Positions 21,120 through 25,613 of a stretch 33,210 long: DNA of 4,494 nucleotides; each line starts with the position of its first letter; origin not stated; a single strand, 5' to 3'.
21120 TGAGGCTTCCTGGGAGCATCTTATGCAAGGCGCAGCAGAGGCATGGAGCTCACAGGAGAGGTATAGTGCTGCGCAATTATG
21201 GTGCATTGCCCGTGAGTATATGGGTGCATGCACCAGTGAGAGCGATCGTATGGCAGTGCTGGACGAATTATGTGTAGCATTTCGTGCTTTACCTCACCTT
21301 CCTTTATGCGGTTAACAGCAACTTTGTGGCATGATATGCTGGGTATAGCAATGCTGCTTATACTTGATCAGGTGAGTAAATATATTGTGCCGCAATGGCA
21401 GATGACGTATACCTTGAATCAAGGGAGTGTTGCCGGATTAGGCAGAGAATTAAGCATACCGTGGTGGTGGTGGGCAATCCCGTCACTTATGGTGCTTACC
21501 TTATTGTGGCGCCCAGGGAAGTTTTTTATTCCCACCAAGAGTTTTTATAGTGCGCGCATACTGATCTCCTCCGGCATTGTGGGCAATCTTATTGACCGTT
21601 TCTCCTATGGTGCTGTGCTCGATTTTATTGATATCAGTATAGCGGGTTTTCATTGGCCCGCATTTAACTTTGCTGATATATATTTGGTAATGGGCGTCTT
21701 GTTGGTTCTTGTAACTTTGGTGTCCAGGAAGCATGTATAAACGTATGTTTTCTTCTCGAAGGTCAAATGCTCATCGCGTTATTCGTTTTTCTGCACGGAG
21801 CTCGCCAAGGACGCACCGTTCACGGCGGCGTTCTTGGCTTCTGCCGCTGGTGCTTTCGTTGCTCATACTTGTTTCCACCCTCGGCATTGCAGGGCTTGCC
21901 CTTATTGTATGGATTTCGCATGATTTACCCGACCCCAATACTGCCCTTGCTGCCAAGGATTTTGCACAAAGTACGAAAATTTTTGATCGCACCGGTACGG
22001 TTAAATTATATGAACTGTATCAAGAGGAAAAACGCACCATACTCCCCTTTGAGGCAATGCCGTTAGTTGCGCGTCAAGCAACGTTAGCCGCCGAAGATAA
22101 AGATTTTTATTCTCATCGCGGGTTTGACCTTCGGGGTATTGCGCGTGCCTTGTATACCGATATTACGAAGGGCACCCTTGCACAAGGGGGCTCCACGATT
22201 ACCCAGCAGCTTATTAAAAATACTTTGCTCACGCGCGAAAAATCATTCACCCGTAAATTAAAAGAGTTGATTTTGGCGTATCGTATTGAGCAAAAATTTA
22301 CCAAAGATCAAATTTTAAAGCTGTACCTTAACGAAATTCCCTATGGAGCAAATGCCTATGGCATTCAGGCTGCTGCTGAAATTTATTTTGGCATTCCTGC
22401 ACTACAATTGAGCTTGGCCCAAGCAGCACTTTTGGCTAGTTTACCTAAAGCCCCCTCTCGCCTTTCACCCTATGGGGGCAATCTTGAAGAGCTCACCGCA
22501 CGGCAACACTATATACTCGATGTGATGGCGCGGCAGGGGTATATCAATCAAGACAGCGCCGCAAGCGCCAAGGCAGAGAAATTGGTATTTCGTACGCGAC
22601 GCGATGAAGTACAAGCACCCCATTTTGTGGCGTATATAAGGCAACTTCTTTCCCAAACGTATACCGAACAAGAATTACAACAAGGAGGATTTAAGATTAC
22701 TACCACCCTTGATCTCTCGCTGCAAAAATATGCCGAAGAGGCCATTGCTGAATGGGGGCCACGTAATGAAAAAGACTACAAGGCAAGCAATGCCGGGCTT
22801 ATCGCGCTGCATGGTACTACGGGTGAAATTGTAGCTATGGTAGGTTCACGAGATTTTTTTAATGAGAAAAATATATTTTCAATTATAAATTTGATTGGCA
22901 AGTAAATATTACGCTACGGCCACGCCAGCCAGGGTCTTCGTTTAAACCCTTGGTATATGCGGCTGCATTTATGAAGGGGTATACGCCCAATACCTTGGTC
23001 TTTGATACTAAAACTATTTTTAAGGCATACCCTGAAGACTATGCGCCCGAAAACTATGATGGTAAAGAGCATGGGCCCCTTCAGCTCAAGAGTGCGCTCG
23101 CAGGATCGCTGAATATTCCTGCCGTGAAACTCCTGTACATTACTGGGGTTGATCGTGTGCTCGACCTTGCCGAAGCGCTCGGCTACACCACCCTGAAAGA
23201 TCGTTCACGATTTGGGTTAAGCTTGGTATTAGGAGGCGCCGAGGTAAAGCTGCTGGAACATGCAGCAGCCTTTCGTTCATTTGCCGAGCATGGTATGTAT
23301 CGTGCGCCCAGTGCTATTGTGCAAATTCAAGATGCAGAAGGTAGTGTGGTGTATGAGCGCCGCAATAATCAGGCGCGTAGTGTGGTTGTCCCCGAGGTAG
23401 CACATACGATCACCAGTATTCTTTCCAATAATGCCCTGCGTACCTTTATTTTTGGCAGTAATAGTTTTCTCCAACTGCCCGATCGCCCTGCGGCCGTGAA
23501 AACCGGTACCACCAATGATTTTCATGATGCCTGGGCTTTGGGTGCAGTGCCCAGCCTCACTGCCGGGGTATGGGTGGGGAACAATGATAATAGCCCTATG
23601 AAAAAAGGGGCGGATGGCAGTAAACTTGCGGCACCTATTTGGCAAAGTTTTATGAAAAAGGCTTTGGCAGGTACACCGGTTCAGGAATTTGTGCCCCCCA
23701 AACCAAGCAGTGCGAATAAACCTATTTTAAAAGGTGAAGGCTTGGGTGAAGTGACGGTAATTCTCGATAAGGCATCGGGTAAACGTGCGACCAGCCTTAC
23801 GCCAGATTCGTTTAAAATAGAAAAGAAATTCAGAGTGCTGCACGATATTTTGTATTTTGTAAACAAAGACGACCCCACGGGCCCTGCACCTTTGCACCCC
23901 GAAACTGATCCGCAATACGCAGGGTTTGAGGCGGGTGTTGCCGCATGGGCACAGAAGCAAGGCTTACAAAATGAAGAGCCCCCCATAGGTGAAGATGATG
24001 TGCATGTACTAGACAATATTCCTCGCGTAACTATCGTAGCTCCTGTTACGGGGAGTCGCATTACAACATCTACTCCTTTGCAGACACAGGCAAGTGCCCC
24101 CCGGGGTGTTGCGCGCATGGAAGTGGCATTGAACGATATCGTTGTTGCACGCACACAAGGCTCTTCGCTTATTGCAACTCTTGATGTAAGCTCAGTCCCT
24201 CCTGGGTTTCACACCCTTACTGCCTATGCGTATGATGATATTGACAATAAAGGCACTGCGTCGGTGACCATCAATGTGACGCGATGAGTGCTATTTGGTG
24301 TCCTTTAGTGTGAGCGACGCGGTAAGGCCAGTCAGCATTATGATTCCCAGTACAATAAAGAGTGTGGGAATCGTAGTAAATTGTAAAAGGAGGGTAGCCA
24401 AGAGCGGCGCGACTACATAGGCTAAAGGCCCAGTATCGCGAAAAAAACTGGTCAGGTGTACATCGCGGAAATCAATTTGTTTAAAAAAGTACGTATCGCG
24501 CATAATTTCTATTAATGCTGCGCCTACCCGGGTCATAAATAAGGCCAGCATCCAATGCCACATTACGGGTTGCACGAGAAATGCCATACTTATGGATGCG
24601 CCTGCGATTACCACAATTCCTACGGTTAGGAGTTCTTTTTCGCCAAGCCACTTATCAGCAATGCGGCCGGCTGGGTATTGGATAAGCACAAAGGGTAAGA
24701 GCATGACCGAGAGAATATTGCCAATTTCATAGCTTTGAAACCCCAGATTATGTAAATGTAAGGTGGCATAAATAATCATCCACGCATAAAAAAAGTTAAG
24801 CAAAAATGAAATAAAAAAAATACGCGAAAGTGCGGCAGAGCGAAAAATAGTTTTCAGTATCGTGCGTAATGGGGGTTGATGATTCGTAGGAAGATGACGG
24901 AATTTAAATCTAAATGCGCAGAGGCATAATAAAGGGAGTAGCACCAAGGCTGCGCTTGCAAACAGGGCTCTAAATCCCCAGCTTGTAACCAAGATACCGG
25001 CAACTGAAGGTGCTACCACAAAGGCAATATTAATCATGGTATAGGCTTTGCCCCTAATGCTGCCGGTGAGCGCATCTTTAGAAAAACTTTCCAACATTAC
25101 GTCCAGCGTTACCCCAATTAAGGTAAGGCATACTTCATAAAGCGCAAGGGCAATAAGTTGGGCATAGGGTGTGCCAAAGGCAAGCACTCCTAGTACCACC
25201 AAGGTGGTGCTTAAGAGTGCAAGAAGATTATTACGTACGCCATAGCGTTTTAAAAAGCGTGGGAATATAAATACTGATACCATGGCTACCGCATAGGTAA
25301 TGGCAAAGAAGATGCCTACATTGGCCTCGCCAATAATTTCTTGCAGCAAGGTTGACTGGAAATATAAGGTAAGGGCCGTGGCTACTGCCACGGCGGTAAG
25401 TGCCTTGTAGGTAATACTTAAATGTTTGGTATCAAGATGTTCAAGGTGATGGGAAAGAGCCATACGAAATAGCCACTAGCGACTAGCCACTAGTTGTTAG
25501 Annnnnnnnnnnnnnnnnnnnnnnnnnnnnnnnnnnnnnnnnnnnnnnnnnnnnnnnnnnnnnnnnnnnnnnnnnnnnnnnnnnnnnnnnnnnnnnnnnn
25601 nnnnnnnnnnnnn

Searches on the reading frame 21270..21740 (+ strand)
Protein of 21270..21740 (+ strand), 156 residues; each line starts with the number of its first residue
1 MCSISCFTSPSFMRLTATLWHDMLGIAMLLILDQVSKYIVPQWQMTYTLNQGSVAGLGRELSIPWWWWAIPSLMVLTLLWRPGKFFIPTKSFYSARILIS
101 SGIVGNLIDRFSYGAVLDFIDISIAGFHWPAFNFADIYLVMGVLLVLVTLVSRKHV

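Call 15: search_protein_families(library=pfam, proteins=[window:21270-21740:+], max_evalue=0.001)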
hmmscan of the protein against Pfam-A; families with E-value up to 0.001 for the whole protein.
window:21270-21740:+ (156 aa): 1 family
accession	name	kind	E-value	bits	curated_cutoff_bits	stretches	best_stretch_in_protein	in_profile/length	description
PF01252.23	Peptidase_A8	-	6.5e-23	82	25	1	26-150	2-140/142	Signal peptidase (SPase) II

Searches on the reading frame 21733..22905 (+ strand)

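Call 15: search_protein_families(library=pfam, proteins=[window:21733-22905:+], max_evalue=0.001)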
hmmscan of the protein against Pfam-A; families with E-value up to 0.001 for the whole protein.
window:21733-22905:+ (390 aa): 1 family
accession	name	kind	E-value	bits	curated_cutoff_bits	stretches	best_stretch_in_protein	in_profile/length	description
PF00912.28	Transgly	-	1.3e-62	210.8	27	1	93-265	6-177/178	Transglycosylase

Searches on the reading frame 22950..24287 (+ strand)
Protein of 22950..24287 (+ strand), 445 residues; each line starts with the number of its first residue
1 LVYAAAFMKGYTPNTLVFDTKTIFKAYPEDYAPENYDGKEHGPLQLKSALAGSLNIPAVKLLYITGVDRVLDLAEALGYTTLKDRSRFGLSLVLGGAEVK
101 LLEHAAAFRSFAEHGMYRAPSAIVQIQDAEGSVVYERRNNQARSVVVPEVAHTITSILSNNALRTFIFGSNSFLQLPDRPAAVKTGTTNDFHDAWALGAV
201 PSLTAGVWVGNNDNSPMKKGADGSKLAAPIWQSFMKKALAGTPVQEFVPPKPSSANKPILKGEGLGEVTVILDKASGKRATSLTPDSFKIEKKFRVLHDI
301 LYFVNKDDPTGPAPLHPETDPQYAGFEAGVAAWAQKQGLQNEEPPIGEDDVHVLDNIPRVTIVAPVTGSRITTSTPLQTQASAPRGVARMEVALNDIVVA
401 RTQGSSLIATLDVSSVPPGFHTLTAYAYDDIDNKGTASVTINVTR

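Call 15: search_protein_families(library=pfam, proteins=[window:22950-24287:+], max_evalue=0.001)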
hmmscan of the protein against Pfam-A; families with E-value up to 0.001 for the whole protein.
window:22950-24287:+ (445 aa): 2 families
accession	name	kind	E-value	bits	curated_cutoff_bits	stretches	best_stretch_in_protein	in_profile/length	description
PF00905.27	Transpeptidase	-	1.4e-11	44.6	22.1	1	2-235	50-298/299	Penicillin binding protein transpeptidase domain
PF17957.7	Big_7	-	3.7e-09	37.5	24.1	1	358-425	1-70/70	Bacterial Ig domain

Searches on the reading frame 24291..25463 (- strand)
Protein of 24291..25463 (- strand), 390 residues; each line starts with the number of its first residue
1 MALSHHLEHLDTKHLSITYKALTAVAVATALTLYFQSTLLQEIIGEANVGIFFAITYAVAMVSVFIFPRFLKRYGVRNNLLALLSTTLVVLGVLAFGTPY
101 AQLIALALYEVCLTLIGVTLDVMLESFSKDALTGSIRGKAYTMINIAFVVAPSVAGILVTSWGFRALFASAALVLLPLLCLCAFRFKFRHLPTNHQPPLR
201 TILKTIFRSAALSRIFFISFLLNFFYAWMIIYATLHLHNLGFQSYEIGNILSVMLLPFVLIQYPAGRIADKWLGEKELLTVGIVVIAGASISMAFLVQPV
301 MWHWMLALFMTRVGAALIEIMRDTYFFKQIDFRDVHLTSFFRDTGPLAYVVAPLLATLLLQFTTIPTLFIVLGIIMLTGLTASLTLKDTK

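Call 15: search_protein_families(library=pfam, proteins=[window:24291-25463:-], max_evalue=0.001)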
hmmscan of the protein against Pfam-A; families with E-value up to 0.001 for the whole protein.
window:24291-25463:- (390 aa): 3 families
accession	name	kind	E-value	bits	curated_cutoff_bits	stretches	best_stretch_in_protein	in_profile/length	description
PF07690.21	MFS_1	-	4.2e-27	95.4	33.4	2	29-318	12-311/347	Major Facilitator Superfamily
PF12832.13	MFS_1_like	-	0.0001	21.9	25.2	1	222-387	8-180/373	MFS_1 like family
PF03825.22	Nuc_H_symport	-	0.00032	20.3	25.9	0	214-309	6-101/400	Nucleoside H+ symporter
